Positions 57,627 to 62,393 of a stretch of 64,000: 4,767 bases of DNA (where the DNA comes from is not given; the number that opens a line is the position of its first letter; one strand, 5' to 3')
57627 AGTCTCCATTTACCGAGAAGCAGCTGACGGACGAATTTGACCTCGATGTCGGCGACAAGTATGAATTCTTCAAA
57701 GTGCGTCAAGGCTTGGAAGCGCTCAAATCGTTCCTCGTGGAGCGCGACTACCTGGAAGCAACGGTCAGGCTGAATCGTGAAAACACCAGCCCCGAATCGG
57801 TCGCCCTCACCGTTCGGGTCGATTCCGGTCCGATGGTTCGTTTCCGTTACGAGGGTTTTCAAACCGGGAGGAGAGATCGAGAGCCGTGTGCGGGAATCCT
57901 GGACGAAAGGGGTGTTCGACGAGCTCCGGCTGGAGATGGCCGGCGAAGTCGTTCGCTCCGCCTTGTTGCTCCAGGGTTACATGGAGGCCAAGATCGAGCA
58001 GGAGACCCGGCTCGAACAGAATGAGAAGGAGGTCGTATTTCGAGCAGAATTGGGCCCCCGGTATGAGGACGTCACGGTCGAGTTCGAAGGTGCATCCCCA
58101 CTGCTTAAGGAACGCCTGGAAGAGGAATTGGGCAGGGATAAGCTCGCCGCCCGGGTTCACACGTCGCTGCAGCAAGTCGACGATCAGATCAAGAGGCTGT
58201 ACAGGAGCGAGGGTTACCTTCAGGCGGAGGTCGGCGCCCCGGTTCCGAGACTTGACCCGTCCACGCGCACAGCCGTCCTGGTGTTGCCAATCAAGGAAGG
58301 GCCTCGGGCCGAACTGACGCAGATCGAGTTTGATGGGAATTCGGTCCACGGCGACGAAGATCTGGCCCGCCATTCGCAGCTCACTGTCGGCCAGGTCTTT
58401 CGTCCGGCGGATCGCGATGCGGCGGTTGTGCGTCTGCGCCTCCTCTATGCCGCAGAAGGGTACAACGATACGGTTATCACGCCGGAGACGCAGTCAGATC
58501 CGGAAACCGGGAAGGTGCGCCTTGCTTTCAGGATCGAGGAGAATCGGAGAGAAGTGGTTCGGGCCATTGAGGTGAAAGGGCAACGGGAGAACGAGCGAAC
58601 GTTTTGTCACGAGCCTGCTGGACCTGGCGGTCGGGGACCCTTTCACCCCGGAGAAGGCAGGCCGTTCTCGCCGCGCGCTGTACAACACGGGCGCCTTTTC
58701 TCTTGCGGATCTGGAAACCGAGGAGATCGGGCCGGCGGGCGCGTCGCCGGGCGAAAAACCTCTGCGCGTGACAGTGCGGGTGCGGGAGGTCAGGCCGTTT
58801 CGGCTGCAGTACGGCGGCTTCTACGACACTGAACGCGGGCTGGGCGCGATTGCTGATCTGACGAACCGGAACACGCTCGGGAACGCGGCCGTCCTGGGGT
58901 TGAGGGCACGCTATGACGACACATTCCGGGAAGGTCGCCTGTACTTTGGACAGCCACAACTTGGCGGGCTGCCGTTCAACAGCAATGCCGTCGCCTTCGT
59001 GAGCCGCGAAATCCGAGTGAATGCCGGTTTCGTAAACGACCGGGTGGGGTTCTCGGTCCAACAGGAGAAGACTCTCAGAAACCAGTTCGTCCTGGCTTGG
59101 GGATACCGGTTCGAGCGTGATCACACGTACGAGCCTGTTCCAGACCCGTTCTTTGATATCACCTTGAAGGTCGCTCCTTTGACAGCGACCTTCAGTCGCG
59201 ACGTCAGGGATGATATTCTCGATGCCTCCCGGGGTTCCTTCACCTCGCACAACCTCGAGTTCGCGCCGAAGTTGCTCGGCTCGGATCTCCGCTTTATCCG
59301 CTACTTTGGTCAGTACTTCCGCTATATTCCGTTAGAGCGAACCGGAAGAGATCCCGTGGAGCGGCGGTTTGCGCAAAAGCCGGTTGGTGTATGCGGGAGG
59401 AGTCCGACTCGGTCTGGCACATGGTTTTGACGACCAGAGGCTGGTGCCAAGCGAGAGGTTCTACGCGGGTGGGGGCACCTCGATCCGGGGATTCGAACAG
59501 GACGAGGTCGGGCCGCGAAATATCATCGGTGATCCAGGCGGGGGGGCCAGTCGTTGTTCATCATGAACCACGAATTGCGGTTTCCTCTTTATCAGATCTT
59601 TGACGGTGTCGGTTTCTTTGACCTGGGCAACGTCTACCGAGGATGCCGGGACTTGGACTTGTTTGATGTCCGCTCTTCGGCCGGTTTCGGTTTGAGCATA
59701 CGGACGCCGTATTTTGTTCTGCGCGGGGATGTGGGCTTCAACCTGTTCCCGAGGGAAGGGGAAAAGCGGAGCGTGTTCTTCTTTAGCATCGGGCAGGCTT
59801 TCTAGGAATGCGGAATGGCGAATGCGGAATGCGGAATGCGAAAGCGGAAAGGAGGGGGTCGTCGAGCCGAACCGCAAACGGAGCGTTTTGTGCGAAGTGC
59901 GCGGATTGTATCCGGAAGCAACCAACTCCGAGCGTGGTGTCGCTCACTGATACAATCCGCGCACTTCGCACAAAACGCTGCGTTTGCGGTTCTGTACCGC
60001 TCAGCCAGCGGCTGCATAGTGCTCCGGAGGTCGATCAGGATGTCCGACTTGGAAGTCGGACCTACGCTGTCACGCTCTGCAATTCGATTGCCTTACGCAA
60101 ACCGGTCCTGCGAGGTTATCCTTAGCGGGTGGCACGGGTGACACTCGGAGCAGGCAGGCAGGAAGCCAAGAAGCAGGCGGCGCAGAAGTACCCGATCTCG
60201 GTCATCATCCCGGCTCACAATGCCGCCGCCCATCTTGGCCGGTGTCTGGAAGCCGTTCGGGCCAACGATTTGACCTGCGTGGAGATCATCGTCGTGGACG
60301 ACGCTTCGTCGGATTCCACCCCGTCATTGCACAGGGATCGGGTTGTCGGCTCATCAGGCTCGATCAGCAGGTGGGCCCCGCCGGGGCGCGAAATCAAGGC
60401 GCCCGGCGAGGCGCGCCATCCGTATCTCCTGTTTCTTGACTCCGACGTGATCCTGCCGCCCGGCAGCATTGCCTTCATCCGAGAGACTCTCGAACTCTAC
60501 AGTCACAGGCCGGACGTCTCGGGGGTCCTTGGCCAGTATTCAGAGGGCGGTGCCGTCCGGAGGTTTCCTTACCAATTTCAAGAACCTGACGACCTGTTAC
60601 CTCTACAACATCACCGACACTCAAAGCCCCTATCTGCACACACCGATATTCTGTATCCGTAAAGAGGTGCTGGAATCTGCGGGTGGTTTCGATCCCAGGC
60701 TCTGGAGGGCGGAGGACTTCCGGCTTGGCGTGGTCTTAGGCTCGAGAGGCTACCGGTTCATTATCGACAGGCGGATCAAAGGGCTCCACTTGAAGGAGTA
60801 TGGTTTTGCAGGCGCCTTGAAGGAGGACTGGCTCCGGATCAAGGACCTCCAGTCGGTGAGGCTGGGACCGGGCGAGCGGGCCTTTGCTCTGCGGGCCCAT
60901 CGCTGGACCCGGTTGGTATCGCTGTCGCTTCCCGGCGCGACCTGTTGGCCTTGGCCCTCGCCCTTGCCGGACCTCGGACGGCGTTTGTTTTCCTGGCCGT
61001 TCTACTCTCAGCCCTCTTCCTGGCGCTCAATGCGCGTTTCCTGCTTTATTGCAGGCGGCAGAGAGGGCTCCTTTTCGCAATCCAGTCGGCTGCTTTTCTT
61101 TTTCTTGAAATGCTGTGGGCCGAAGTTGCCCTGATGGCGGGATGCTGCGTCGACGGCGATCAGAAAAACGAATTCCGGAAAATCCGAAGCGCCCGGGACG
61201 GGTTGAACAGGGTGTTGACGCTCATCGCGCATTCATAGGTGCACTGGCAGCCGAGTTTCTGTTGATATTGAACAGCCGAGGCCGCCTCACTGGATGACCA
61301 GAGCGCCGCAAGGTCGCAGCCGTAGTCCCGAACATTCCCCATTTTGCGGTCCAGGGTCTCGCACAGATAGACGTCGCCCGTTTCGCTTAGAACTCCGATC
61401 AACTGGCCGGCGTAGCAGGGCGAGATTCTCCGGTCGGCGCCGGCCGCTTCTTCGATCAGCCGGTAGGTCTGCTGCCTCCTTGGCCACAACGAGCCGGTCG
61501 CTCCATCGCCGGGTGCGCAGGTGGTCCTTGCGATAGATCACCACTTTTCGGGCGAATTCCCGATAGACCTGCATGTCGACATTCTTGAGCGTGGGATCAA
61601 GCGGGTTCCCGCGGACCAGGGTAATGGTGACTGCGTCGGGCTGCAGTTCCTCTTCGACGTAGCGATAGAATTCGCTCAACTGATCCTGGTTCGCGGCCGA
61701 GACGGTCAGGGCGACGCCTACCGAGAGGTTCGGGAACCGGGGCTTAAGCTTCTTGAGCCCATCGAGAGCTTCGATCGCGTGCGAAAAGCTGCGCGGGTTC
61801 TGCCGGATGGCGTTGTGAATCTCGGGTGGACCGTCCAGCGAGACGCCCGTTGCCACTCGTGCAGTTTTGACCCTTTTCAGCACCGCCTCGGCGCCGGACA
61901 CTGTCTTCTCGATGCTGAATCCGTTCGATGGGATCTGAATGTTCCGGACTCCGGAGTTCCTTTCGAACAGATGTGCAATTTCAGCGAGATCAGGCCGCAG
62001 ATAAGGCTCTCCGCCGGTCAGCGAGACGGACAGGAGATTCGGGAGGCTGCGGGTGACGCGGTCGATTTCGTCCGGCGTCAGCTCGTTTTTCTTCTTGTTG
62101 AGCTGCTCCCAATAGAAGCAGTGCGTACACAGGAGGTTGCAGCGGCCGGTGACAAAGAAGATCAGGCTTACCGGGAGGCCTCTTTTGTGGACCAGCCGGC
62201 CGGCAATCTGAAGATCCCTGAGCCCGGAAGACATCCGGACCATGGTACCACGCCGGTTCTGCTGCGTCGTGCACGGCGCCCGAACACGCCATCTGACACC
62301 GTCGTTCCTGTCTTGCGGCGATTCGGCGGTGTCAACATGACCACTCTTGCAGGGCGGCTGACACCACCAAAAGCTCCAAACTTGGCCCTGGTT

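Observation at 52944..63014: Frameshift density rises abruptly downstream of the rRNA operon: tamB/tamA-like, GT2, radical SAM/SPASM and a secreted protein gene all fragmented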

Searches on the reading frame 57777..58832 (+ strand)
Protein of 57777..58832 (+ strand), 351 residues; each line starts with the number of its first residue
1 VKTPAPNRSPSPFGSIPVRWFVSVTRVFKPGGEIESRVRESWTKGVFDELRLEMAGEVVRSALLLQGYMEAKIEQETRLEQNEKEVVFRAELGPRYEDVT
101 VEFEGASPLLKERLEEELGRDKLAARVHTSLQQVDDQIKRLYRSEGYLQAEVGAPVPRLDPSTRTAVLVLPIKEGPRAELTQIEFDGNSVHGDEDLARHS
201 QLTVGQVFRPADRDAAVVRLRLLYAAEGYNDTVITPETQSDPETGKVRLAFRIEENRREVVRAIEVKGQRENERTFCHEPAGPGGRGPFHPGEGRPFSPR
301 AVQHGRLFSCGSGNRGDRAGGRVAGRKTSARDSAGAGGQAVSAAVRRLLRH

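Call 6: search_protein_families(library=pfam, proteins=[window:57777-58832:+], max_evalue=0.01)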
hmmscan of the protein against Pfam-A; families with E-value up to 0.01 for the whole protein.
window:57777-58832:+ (351 aa): 2 families
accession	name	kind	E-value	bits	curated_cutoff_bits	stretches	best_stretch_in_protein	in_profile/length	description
PF07244.20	POTRA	-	2.2e-19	70.4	21.3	2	181-255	4-78/79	Surface antigen variable number repeat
PF08479.16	POTRA_2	-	7e-07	29.5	24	1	180-249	3-71/76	POTRA domain, ShlB-type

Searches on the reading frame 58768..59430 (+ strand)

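Call 6: search_protein_families(library=pfam, proteins=[window:58768-59430:+], max_evalue=0.01)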
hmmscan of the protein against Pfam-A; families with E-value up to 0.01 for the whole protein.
window:58768-59430:+ (220 aa): 1 family
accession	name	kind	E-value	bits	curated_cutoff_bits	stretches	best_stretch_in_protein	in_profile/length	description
PF01103.29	Omp85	-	9.8e-10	38.9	24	1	35-191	1-170/325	Omp85 superfamily domain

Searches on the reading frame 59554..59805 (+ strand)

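Call 6: search_protein_families(library=pfam, proteins=[window:59554-59805:+], max_evalue=0.01)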
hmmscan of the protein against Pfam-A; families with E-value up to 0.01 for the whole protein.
window:59554-59805:+ (83 aa): 1 family
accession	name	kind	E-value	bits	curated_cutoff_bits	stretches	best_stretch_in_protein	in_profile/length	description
PF01103.29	Omp85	-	1.1e-10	42.1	24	1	2-83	231-325/325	Omp85 superfamily domain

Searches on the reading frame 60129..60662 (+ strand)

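Call 7: search_protein_families(library=pfam, proteins=[window:60129-60662:+], max_evalue=0.01)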
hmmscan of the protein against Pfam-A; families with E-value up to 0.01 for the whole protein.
window:60129-60662:+ (177 aa): 2 families
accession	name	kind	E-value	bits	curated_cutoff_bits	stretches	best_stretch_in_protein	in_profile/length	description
PF00535.33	Glycos_transf_2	-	1.8e-14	54.4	23.3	1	24-68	1-45/168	Glycosyl transferase family 2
PF13641.12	Glyco_tranf_2_3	-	0.00019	22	27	1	23-120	3-110/230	Glycosyltransferase like family 2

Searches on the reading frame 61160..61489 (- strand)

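Call 7: search_protein_families(library=pfam, proteins=[window:61160-61489:-], max_evalue=0.01)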
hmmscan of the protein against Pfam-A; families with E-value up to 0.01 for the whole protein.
window:61160-61489:- (109 aa): 1 family
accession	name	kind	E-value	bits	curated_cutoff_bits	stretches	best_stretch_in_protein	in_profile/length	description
PF13186.11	SPASM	-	0.00046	20.9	21.5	1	28-84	4-64/67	Iron-sulfur cluster-binding domain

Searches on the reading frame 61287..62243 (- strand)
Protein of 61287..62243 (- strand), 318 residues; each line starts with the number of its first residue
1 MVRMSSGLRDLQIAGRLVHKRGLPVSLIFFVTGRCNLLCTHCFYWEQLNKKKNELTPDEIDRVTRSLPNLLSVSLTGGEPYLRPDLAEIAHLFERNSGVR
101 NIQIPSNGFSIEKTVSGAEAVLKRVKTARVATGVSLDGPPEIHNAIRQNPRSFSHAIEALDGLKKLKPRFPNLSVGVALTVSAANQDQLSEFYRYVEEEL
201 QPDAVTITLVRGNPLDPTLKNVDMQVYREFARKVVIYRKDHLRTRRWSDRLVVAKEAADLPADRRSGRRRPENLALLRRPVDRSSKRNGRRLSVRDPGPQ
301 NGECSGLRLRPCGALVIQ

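Call 7: search_protein_families(library=pfam, proteins=[window:61287-62243:-], max_evalue=0.01)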
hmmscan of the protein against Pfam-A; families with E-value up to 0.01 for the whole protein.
window:61287-62243:- (318 aa): 2 families
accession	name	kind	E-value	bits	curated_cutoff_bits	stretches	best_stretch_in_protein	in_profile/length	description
PF04055.27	Radical_SAM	-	1.4e-17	64.9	29.5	1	31-169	3-143/166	Radical SAM superfamily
PF13353.11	Fer4_12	-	9.6e-06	26.4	22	1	27-144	8-121/137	4Fe-4S single cluster domain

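Call 43: list_cluster_members(proteins=[window:61287-62243:-, window:62447-62728:+, window:63090-63716:+, window:60129-60659:+, window:60138-60659:+, window:62541-63011:+, window:52944-53774:+, window:52270-52893:+, window:51729-52151:+, window:61163-61489:-])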
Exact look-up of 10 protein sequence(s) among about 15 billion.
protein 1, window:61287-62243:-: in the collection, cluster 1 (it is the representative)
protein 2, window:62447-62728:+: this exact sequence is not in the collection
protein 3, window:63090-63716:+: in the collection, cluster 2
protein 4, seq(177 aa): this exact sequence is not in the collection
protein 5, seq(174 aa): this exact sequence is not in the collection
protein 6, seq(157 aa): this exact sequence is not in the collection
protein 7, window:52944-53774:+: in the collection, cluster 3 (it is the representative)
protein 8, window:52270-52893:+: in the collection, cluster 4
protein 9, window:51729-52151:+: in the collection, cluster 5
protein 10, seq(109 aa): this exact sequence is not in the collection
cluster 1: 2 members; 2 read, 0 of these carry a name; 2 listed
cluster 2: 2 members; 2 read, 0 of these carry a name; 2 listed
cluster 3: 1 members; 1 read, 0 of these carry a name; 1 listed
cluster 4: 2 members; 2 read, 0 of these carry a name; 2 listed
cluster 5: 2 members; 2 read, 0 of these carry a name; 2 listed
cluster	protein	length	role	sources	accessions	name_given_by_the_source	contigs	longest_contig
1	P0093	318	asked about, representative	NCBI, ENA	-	-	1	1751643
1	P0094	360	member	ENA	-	-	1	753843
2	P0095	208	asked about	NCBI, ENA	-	-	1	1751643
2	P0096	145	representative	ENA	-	-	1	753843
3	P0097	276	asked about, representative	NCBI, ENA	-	-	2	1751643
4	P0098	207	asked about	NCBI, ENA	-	-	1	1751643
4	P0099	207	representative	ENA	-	-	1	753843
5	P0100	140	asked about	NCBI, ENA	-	-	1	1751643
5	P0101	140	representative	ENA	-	-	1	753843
